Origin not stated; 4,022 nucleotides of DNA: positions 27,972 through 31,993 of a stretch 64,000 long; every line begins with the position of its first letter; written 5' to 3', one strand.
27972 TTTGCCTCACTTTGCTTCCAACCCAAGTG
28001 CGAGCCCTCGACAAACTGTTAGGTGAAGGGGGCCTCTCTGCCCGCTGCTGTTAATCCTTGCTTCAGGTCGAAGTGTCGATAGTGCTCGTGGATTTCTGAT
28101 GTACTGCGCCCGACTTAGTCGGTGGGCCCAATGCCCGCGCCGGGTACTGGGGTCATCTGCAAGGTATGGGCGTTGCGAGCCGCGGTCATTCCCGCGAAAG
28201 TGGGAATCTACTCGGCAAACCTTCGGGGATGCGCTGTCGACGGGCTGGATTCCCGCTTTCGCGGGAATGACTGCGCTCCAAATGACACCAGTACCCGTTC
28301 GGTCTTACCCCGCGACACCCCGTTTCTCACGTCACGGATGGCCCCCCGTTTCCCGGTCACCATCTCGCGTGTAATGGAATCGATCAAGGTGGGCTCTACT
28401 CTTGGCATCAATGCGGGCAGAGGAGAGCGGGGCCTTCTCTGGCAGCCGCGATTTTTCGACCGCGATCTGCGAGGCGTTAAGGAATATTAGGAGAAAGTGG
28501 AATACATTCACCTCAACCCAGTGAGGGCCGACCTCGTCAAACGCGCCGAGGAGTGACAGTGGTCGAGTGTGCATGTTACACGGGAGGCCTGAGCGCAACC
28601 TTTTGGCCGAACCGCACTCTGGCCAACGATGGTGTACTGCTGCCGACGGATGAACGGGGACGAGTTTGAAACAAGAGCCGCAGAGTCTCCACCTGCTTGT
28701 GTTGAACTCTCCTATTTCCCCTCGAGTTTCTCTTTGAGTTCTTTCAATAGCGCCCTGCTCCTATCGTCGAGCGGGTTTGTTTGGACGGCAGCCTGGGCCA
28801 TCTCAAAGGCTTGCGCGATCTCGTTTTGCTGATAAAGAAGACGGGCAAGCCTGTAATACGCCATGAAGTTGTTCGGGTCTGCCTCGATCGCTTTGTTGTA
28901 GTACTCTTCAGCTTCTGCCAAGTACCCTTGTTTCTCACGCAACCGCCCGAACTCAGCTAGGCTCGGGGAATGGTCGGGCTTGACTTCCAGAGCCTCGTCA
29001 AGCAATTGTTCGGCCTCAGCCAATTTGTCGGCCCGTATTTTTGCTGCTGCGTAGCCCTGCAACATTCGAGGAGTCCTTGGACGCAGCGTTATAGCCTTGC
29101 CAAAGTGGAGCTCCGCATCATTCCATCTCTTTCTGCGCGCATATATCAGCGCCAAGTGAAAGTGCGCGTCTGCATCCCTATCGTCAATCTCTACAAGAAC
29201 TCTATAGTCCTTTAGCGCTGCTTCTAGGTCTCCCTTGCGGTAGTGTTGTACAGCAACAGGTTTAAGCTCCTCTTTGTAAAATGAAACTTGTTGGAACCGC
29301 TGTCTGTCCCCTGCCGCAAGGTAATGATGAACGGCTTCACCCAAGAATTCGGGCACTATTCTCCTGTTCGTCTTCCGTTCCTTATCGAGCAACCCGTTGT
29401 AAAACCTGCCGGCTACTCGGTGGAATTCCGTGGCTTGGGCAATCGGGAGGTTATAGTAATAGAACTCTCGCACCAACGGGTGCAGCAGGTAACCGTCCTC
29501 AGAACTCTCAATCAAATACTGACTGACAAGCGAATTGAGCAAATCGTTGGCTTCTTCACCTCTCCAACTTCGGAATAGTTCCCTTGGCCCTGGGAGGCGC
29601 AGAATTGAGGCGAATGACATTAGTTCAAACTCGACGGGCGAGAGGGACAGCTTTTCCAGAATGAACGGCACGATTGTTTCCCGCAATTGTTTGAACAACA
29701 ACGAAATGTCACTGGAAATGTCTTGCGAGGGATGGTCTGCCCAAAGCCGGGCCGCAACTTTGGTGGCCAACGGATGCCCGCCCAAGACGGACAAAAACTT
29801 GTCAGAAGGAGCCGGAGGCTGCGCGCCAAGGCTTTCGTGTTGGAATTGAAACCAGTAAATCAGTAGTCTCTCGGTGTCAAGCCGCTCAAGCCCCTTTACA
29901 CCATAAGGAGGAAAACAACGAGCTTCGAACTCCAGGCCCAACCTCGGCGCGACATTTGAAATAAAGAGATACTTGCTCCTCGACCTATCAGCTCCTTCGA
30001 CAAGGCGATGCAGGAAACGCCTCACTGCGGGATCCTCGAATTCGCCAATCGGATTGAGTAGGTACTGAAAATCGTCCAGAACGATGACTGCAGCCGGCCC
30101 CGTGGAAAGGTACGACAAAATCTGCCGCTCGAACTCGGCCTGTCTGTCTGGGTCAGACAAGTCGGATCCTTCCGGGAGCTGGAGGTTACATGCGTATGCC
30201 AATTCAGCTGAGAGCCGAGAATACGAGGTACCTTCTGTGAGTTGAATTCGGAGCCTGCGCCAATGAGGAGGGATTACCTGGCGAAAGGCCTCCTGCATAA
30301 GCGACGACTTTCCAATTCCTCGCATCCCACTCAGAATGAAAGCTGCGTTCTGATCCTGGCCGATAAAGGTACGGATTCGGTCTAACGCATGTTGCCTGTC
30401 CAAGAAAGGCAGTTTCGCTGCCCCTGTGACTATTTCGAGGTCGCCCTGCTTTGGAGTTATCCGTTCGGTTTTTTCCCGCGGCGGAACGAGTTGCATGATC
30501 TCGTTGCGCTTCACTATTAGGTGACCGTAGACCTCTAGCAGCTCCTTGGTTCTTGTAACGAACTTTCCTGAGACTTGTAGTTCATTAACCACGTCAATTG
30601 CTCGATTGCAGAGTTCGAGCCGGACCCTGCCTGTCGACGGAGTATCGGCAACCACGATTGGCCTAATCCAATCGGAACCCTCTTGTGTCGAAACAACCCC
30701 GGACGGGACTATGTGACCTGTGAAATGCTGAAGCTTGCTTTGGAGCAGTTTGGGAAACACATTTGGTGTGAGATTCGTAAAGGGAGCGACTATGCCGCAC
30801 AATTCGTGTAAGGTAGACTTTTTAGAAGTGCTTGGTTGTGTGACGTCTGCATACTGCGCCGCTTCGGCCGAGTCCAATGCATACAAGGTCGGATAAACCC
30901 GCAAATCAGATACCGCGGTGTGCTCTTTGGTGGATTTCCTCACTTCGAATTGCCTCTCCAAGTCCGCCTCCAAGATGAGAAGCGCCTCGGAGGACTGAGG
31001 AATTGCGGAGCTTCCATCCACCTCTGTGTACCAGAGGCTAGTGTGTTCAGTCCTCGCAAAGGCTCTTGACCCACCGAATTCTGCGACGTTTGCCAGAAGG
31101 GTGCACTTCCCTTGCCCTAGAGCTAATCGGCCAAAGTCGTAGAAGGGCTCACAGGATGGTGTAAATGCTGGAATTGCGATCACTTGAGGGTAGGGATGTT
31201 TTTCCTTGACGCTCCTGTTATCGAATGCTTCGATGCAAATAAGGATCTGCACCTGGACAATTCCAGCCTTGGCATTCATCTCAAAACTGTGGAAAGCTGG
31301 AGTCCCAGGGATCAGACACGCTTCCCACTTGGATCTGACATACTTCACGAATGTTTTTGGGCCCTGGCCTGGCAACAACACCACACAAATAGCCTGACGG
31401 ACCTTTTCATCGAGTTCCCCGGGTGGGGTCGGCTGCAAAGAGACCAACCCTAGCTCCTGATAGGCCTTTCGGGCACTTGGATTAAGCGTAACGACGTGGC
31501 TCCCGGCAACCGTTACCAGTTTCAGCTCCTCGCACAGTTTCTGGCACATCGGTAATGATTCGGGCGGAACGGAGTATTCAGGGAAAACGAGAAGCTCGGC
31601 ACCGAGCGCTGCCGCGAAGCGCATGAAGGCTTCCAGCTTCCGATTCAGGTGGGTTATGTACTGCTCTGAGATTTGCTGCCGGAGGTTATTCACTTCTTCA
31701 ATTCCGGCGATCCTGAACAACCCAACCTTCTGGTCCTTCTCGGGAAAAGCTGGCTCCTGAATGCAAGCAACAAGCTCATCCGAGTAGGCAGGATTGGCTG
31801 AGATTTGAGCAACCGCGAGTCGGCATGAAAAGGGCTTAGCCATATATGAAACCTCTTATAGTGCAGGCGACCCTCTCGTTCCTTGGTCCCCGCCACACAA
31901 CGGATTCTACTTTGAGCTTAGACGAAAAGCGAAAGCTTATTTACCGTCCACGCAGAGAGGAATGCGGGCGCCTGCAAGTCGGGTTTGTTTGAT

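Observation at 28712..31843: Candidate novel immune sensor-effector: CN-hydrolase fused to a STAND/NB-ARC-like NTPase and TPR array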

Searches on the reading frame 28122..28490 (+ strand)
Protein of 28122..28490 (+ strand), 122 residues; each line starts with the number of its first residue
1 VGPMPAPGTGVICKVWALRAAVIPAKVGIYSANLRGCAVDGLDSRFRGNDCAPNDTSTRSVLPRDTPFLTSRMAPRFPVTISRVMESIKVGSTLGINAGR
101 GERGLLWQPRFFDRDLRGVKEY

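Call 65: search_protein_families(library=pfam, alignment_id=A4, max_evalue=0.00001)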
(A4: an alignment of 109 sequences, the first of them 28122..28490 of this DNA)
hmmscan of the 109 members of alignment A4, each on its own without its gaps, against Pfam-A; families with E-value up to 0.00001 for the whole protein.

A. member 1, window:28122-28490:+ (122 aa): 0 families

B. families by the number of members that match (of 109 scanned): 129 families (the first 25 are shown)
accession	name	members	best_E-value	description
PF04055.27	Radical_SAM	5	3.7e-25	Radical SAM superfamily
PF02384.22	N6_Mtase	3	1.3e-80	N-6 DNA Methylase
PF07669.17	Eco57I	3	1.2e-09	Eco57I restriction-modification methylase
PF18766.7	SWI2_SNF2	2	3.6e-76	SWI2/SNF2 ATPase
PF04851.21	ResIII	2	1.1e-43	Type III restriction enzyme, res subunit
PF01420.25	Methylase_S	2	1.4e-40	Type I restriction modification DNA specificity domain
PF04313.20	HSDR_N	2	4.3e-40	Type I restriction enzyme R protein N terminus (HSDR_N)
PF00589.27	Phage_integrase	2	3.6e-29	Phage integrase family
PF12161.14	HsdM_N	2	3.6e-23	HsdM N-terminal domain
PF00069.31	Pkinase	2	5.9e-19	Protein kinase domain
PF02954.25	HTH_8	2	8.8e-14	Bacterial regulatory protein, Fis family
PF13424.12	TPR_12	2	3.9e-10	Tetratricopeptide repeat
PF13353.11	Fer4_12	2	3.2e-08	4Fe-4S single cluster domain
PF05175.20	MTS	2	3.5e-06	Methyltransferase small domain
PF10459.15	Peptidase_S46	1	7e-222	Peptidase S46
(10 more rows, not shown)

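Call 66: search_protein_families(library=padloc, alignment_id=A4, max_evalue=0.00001)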
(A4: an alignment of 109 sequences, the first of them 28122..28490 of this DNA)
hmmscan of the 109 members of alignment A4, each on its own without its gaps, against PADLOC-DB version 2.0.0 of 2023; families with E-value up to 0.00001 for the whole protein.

A. member 1, window:28122-28490:+ (122 aa): 0 families

B. families by the number of members that match (of 109 scanned): 306 families (the first 25 are shown)
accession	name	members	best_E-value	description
PDLC03019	MTase_I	4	4e-105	Type I methyltransferase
PDLC04134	mad2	4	2.8e-61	mads_2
PDLC03038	MTase_I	4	1.7e-28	Type I methyltransferase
PDLC03032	MTase_I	3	6.8e-31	Type I methyltransferase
PDLC03624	REase_MTase_IIG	3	2.4e-19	Type IIG restriction enzyme-methyltransferase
PDLC03049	REase_I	2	0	Type I restriction enzyme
PDLC03035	MTase_I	2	4.1e-211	Type I methyltransferase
PDLC03025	MTase_I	2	1.2e-192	Type I methyltransferase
PDLC03021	MTase_I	2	2.3e-180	Type I methyltransferase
PDLC03179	Specificity_I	2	1.7e-118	Type I specificity subunit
PDLC03076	Specificity_I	2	7.5e-99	Type I specificity subunit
PDLC03172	Specificity_I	2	7.7e-82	Type I specificity subunit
PDLC03169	Specificity_I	2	4.5e-81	Type I specificity subunit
PDLC03240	MTase_II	2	1.8e-75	Type II methyltransferase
PDLC03195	Specificity_I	2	1e-72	Type I specificity subunit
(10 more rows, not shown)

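Call 74: search_protein_families(library=pfam, proteins=[window:28122-28490:+], max_evalue=0.01)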
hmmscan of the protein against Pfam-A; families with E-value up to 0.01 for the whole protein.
window:28122-28490:+ (122 aa): 0 families

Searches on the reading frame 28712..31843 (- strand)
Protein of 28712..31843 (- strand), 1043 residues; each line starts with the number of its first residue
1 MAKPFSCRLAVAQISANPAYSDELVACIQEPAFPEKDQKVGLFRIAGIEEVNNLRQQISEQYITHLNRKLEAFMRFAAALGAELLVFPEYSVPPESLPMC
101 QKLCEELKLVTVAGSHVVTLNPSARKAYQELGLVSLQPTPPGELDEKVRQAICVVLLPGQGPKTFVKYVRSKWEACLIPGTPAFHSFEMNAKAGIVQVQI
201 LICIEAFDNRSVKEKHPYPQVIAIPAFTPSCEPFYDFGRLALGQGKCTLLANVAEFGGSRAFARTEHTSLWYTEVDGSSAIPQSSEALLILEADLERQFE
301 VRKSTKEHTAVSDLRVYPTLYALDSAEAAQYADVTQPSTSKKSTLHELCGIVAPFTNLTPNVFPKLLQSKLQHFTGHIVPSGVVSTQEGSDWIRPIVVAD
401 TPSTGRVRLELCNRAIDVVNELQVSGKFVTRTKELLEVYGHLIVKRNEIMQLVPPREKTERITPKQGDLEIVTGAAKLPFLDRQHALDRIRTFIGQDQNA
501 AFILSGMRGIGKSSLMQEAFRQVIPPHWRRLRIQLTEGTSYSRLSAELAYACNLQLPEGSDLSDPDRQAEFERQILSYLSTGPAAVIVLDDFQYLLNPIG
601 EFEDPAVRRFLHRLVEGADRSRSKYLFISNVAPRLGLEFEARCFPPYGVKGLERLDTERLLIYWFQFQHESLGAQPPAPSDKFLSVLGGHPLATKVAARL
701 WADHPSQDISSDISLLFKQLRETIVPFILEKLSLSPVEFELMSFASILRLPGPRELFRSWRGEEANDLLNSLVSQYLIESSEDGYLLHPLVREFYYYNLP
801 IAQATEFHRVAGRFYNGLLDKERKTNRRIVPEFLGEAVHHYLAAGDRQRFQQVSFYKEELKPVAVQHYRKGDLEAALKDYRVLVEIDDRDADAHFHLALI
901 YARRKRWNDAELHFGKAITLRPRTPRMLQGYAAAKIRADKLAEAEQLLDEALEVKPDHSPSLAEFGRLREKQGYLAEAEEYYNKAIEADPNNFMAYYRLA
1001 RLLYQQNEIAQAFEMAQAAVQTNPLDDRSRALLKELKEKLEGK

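Call 4: search_protein_families(library=pfam, proteins=[window:28712-31843:-], max_evalue=1)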
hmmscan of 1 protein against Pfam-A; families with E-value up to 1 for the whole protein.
window:28712-31843:- (1043 aa): 33 families (the best 25 are shown)
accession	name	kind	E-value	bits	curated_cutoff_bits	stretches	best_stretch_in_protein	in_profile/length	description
PF07719.23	TPR_2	-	1.2e-17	63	27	3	891-923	1-33/34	Tetratricopeptide repeat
PF14559.12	TPR_19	-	5.3e-14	52.7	25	3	972-1034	4-66/68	Tetratricopeptide repeat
PF00515.34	TPR_1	-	7.2e-14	51.4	27.8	3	891-922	1-32/34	Tetratricopeptide repeat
PF13431.12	TPR_17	-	1e-13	50.8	24.4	2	981-1012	1-32/34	Tetratricopeptide repeat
PF13414.12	TPR_11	-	4e-12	46.1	26.8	2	867-903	4-40/42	TPR repeat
PF13181.12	TPR_8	-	1.3e-11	44.1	25.7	1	962-992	4-34/34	Tetratricopeptide repeat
PF13428.12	TPR_14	-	6.7e-11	42.2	23.5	4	966-1002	8-44/44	Tetratricopeptide repeat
PF13432.12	TPR_16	-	3.2e-10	40.7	32.7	2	965-1024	3-62/65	Tetratricopeptide repeat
PF13191.12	AAA_16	-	2e-08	35.3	32.6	1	483-595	5-144/167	AAA ATPase domain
PF13424.12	TPR_12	-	1.1e-07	32.4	30.1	2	927-989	5-75/77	Tetratricopeptide repeat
PF13401.12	AAA_22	-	1.6e-07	32.1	27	1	500-616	6-109/130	AAA domain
PF24575.1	TPR_Slam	-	2.5e-06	28.3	35.2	1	938-1012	25-100/104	Surface lipoprotein assembly modifier, N-terminal TPR repeats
PF12895.13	ANAPC3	-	7.9e-06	26.5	27.2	3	972-1040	2-69/82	Anaphase-promoting complex, cyclosome, subunit 3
PF25201.1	nSTAND6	-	9.8e-06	26.1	27.7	1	498-616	17-133/148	Novel STAND NTPase 6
PF23914.1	TPR_CcmH_CycH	-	1.8e-05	25.1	42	2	888-984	47-146/158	Cytochrome c-type biogenesis protein H TPR domain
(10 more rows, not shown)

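Call 5: search_protein_families(library=padloc, proteins=[window:28712-31843:-], max_evalue=1)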
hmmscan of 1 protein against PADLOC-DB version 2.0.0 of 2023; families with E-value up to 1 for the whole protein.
window:28712-31843:- (1043 aa): 6 families
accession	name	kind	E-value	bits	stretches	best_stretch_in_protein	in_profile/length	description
PDLC04985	PDC-S27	-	0.00015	18.8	1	479-595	5-112/484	-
PDLC04476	PDC-M16A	-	0.00015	18.3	1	483-521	9-47/691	-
PDLC01101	PrimPol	-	0.00042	17.1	1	945-1026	19-100/490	adaptation polymerase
PDLC04787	PDC-S01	-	0.0013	15.7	1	480-523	10-51/412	-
PDLC00819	Cyclase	-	0.0061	15.1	1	807-883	14-88/96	oligonucleotide-cyclase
PDLC03804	RTasNitrilase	-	0.021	11.9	1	69-114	177-209/397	DRT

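Call 6: search_protein_families(library=ncbifam, proteins=[window:28712-31843:-], max_evalue=1)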
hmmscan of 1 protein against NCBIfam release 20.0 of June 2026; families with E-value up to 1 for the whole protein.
window:28712-31843:- (1043 aa): 29 families (the best 25 are shown)
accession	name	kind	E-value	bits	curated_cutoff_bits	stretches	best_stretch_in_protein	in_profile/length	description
TIGR02917.1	PEP_TPR_lipo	equivalog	8.1e-17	60.4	312.2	1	865-1033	405-573/899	XrtA/PEP-CTERM system TPR-repeat protein PrsT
TIGR02521.1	type_IV_pilW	equivalog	1.3e-15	57.6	154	1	864-1037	38-213/234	type IV pilus biogenesis/stability protein PilW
NF040959.1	MamA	equivalog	1.2e-14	54.2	200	1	864-1014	44-194/204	magnetosome protein MamA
TIGR02552.1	LcrH_SycD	equivalog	2.5e-13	49.9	104.8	2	861-959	22-120/136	SycD/LcrH family type III secretion system chaperone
NF033762.1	social_mot_Tgl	equivalog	1.4e-10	41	225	2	939-1024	80-167/252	social motility TPR repeat lipoprotein Tgl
NF033920.0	C39_PA2778_fam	equivalog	2.5e-08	33.7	150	2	865-956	164-255/255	PA2778 family cysteine peptidase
TIGR00990.1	3a0801s09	subfamily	2.2e-07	29.9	757.25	1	867-1016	409-565/615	mitochondrial import receptor subunit TOM70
NF047371.1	FlcA_CTERM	equivalog_domain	3.2e-06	25.9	300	2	971-1028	451-508/646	periplasmic flagellar collar protein FlcA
NF008520.0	PRK11447.1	equivalog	3.6e-06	25.1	858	1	867-1035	279-462/1157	cellulose synthase complex outer membrane protein BcsC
TIGR00540.1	TPR_hemY_coli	hypoth_equivalog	4.9e-06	25.6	142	2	926-1015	295-381/385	heme biosynthesis-associated TPR protein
NF053607.1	CHU_0125_OmpA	equivalog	7.8e-06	24.7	620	2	975-1029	69-123/639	CHU_0125 family OmpA-like outer membrane integrity protein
NF033758.1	gliding_GltE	equivalog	1.2e-05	24.5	225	1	950-1037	77-164/411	adventurous gliding motility TPR repeat lipoprotein GltE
TIGR03939.1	PGA_TPR_OMP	equivalog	1.5e-05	23.4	366.65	1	934-1038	404-508/800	poly-beta-1,6 N-acetyl-D-glucosamine export porin PgaA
TIGR04510.1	mod_pep_cyc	subfamily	0.00016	20.3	400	1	864-1022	405-565/814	putative peptide modification system cyclase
NF008757.0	PRK11788.1-5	equivalog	0.00018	20.8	363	1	867-1029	117-285/388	lipopolysaccharide assembly protein LapB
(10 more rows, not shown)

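Call 89: predict_structure(alignment_id=A6)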
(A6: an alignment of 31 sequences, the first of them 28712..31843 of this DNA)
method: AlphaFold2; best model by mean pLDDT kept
length: 1043 residues; sequences in the alignment: 31
mean_pLDDT: 85.2   pTM: 0.52
mean pLDDT of the five models: 85.2, 84.3, 83.7, 82.6, 82.5
residues with pLDDT >= 90: 488; 70-90: 433; 50-70: 88; < 50: 34
segments of 3 or more residues with pLDDT < 50: 457-477, 714-721
pLDDT, mean of each block of 10 residues (from residue 1): 81 94 84 71 88 93 96 97 97 96 97 93 89 68 68 94 92 85 84 92 87 71 95 94 92 96 71 81 95 88 70 91 91 78 82 84 86 88 83 92 93 94 83 88 90 55 30 39 84 90 88 89 88 87 89 74 75 89 90 87 86 85 90 83 89 86 78 66 79 80 63 46 65 85 93 92 90 82 82 87 91 93 84 89 84 71 80 88 87 95 95 95 90 95 97 94 96 96 95 94 95 95 84 92 68
secondary structure, 60 per line:
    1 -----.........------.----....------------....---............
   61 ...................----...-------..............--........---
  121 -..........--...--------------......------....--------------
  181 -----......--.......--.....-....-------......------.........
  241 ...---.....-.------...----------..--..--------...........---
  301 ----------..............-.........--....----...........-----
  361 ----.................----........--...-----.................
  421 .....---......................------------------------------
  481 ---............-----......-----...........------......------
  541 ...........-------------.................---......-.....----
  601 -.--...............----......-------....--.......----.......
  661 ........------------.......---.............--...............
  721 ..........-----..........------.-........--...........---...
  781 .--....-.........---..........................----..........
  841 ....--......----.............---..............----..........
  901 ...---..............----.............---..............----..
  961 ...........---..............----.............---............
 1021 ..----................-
elements in order (helices of 4 or more, strands of 3 or more residues): E6-14 H42-45 H49-79 E84-86 H94-107 E110-117 H122-131 E151-156 E163-166 E186-191 E194-200 H203-207 H209-212 E220-225 H232-243 E247-251 E260-262 E287-294 E311-321 H326-334 H337-340 H345-355 H365-381 H386-393 E396-398 H404-425 H429-450 H484-495 E501-506 H512-522 E529-534 H541-551 H565-581 E585-590 H592-595 H605-619 E624-629 H637-640 E643-649 H654-668 H681-687 H691-703 H706-730 H736-745 H754-761 H764-774 E778-781 E784-787 H789-797 H801-826 H831-844 H847-852 H857-869 H873-886 H891-903 H907-920 H925-937 H941-954 H959-971 H975-988 H993-1005 H1009-1022 H1027-1042

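Call 92: fold_search(model_id=the predicted structure, library=pdb)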
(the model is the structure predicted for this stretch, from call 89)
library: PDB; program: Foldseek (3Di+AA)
matches with E <= 10: 1743; with E <= 0.001: 451
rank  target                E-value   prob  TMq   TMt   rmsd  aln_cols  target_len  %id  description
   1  6mfv_A                4.2e-14  1.00  0.25  0.38  19.9       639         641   16  Crystal structure of the Signal Transduction ATPase with Numerous Domains (STAND) protein with a tetratricopeptide rep (released 2019-02-20)
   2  1w3b_A                5.8e-10  1.00  0.19  0.46  19.2       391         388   16  The superhelical TPR domain of O-linked GlcNAc transferase reveals structural similarities to importin alpha. (released 2004-09-09)
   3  9qhb                  8.3e-10  1.00  0.17  0.53   9.6       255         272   24  Crystal structure of 16-repeat CTPR protein with eliminated coordination sites (released 2025-10-22)
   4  8chy                  2.1e-09  1.00  0.16  0.49   9.6       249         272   25  Crystal structure of an 8-repeat consensus TPR superhelix with Zinc. (released 2024-02-21)
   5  9qhc_A                6.5e-09  1.00  0.17  0.52   9.6       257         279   24  Crystal structure of 8-repeat CTPR protein with eliminated coordination sites (released 2025-10-22)
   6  8xuq_A                8.1e-09  1.00  0.22  0.26  25.2       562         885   14  Cryo-EM structure of tomato NRC2 tetramer (released 2024-05-22)
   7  6q6g_J                1.0e-08  1.00  0.17  0.34  20.4       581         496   15  Cryo-EM structure of the APC/C-Cdc20-Cdk2-cyclinA2-Cks2 complex, the D1 box class (released 2019-09-11)
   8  9qhc_B                1.1e-08  1.00  0.17  0.52   9.8       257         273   24  Crystal structure of 8-repeat CTPR protein with eliminated coordination sites (released 2025-10-22)
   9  3shf                  1.1e-08  1.00  0.26  0.24  10.9       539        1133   16  Crystal structure of the R265S mutant of full-length murine Apaf-1 (released 2011-08-24)
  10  9gaw_P                1.2e-08  1.00  0.17  0.34  20.5       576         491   14  High-resolution structure of the Anaphase-promoting complex/cyclosome (APC/C) bound to co-activator Cdh1 (released 2024-08-14)
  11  9ria_B                1.4e-08  1.00  0.18  0.22  24.1       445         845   16  Cryo-EM structure of tomato NRC3-AVRcap1b complex (released 2025-07-23)
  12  1w3b_B                1.5e-08  1.00  0.16  0.38   7.3       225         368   23  The superhelical TPR domain of O-linked GlcNAc transferase reveals structural similarities to importin alpha. (released 2004-09-09)
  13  4ui9_H                1.7e-08  1.00  0.17  0.35  23.1       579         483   13  Atomic structure of the human Anaphase-Promoting Complex (released 2015-06-17)
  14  5g05_H                2.4e-08  1.00  0.17  0.34  21.5       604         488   14  Cryo-EM structure of combined apo phosphorylated APC (released 2016-05-25)
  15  6eou                  2.6e-08  1.00  0.16  0.46  14.2       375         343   17  O-GlcNAc transferase TPR domain with the intellectual disability associated mutation L254F (released 2018-05-09)
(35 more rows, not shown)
